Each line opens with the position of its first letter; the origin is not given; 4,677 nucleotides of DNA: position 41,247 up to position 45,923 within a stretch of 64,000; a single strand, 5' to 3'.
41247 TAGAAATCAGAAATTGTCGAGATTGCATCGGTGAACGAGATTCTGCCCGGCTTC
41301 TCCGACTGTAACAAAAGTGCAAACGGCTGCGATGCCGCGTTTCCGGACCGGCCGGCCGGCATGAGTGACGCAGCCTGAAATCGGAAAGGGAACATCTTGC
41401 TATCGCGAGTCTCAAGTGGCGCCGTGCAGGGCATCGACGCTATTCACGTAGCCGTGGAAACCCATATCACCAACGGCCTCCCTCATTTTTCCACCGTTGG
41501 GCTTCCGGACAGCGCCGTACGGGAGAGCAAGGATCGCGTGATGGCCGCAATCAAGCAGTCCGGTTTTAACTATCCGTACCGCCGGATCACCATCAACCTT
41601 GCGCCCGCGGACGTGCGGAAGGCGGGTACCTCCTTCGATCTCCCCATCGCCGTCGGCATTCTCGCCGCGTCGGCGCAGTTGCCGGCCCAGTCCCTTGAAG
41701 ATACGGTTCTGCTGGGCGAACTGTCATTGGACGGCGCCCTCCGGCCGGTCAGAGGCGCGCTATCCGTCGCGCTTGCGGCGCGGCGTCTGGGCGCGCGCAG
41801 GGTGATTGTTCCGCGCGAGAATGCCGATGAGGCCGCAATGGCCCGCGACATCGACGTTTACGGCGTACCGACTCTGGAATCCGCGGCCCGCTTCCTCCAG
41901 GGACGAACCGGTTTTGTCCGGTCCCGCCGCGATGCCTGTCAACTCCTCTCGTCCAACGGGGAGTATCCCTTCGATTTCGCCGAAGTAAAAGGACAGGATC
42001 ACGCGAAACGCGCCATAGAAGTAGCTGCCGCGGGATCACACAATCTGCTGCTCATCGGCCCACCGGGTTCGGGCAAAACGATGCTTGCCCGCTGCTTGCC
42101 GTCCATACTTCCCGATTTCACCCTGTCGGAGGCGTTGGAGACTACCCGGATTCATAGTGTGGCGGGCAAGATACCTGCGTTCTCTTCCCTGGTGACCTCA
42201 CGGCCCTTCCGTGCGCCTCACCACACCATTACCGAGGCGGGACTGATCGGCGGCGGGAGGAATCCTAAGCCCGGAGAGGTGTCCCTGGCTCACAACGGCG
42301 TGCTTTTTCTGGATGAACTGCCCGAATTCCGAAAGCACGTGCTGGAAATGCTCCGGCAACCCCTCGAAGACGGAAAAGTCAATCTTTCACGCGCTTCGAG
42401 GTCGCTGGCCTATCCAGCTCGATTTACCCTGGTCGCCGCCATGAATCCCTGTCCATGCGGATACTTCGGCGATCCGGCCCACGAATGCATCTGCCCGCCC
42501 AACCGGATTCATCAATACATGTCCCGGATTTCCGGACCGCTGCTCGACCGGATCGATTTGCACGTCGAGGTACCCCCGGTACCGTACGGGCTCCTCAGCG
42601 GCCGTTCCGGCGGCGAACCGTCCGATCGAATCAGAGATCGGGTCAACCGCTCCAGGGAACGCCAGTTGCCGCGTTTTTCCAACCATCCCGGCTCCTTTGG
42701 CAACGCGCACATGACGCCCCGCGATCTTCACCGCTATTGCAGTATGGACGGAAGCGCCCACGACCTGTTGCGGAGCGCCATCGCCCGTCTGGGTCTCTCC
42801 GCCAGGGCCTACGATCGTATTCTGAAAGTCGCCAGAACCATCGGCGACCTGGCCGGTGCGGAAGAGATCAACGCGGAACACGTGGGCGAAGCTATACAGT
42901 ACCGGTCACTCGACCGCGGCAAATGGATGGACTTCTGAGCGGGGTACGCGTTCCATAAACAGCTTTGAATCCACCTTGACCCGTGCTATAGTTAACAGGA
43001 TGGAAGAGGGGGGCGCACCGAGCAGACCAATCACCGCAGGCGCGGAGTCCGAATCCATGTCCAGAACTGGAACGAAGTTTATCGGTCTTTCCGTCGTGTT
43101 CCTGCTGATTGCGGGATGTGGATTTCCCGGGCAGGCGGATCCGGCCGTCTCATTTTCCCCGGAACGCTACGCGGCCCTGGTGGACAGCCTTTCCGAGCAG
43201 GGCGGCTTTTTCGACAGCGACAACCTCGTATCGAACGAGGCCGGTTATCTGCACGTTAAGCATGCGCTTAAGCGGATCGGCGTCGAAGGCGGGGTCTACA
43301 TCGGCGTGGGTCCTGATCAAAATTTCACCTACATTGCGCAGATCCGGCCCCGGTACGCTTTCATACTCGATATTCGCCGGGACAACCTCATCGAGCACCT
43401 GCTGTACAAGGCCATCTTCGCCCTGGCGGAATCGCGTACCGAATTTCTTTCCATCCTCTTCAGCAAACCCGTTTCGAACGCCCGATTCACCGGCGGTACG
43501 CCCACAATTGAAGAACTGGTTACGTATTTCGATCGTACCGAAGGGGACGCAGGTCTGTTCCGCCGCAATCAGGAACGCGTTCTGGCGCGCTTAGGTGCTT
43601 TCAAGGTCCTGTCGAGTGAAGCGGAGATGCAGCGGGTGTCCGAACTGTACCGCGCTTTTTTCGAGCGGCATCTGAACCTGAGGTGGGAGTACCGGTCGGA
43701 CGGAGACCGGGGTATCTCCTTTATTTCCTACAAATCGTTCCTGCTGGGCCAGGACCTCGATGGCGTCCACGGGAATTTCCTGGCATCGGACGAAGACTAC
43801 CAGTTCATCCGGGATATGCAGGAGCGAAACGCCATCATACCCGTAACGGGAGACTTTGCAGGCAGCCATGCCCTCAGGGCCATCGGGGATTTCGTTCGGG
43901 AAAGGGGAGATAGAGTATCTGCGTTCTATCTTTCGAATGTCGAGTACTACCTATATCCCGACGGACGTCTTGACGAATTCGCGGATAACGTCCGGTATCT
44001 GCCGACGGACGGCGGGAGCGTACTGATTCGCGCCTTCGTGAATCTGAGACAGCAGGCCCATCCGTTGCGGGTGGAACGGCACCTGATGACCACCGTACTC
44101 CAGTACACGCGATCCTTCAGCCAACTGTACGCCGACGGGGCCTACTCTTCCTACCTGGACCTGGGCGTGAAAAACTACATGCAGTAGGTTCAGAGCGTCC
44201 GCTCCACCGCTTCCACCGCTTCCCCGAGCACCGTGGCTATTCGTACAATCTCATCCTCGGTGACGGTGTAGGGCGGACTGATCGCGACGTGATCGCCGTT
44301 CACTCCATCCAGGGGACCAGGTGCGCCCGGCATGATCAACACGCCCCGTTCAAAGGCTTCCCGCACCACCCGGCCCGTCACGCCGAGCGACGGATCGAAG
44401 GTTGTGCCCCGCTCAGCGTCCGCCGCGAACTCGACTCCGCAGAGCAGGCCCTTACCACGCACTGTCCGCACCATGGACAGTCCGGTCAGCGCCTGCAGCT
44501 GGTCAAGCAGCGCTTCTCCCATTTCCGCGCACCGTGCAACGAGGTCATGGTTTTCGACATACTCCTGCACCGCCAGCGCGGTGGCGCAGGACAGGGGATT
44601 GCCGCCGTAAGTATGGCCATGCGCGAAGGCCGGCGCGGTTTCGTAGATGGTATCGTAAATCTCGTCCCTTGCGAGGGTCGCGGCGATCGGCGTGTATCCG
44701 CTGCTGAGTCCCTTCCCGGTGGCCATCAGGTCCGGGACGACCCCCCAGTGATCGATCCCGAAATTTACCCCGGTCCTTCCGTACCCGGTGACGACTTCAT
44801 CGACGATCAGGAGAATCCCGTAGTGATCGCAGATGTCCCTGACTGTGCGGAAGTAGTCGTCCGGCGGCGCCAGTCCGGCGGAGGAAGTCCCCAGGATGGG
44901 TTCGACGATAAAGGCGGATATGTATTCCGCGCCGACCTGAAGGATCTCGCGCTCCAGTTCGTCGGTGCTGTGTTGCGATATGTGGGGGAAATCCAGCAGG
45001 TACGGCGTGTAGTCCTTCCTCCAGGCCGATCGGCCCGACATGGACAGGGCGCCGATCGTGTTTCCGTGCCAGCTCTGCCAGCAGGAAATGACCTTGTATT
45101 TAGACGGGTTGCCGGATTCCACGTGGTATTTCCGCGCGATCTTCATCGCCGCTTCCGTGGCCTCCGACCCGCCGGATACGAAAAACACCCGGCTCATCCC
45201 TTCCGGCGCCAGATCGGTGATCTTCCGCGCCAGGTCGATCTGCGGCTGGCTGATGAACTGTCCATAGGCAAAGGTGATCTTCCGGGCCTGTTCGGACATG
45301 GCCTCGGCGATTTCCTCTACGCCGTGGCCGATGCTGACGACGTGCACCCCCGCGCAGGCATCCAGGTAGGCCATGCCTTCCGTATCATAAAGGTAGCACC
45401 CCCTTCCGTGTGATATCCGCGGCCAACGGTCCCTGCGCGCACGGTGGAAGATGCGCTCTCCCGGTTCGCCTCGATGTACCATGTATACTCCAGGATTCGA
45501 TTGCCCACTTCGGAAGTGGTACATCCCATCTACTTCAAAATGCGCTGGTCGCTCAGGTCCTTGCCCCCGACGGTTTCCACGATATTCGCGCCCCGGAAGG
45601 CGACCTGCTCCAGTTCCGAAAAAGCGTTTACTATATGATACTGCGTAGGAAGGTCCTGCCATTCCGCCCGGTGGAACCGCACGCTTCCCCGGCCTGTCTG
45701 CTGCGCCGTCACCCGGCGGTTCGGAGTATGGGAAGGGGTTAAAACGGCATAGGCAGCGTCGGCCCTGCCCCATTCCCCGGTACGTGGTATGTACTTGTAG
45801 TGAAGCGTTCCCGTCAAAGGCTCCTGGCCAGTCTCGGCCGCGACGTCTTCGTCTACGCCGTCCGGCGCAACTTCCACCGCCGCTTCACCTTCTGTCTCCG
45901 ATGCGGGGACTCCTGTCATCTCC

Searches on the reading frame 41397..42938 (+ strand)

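Call 54: search_protein_families(library=pfam, proteins=[window:41397-42938:+], max_evalue=0.00001)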
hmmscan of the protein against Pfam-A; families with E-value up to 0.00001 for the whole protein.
window:41397-42938:+ (513 aa): 8 families
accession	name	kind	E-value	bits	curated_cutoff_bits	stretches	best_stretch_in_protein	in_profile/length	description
PF01078.27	Mg_chelatase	-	2.9e-97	324.5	20.3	1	193-396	1-203/207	Magnesium chelatase, subunit ChlI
PF13541.12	ChlI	-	4.9e-48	162.5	27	1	20-142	1-121/121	Subunit ChlI of Mg-chelatase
PF13335.12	Mg_chelatase_C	-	2e-31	108.8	26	1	406-503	1-94/94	Magnesium chelatase, subunit ChlI C-terminal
PF07728.20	AAA_5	-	3.8e-09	37.1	22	1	216-353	1-125/139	AAA domain (dynein-related subfamily)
PF00493.29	MCM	-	7.9e-08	32.1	23.3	0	292-354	114-176/224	MCM P-loop domain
PF00158.32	Sigma54_activat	-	3.1e-07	30.7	20.2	1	202-348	10-140/168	Sigma-54 interaction domain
PF05362.19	Lon_C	-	2e-06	28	21.1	1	20-145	45-175/205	Lon protease (S16) C-terminal proteolytic domain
PF05496.18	RuvB_N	-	8.5e-06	26.1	27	0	194-234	6-53/159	Holliday junction DNA helicase RuvB P-loop domain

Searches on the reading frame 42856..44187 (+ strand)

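Call 54: search_protein_families(library=pfam, proteins=[window:42856-44187:+], max_evalue=0.00001)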
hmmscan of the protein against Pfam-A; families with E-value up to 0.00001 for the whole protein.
window:42856-44187:+ (443 aa): 1 family
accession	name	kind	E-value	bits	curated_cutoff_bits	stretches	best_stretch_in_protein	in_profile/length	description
PF25046.1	DUF7790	-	2.8e-36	125.7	23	2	306-423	129-241/272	Domain of unknown function (DUF7790)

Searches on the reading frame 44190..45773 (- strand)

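Call 54: search_protein_families(library=pfam, proteins=[window:44190-45773:-], max_evalue=0.00001)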
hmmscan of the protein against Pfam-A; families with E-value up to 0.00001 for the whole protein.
window:44190-45773:- (527 aa): 1 family
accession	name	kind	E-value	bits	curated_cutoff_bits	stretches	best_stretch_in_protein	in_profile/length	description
PF00202.27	Aminotran_3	-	4.6e-93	312.5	30.5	1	120-518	13-401/403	Aminotransferase class-III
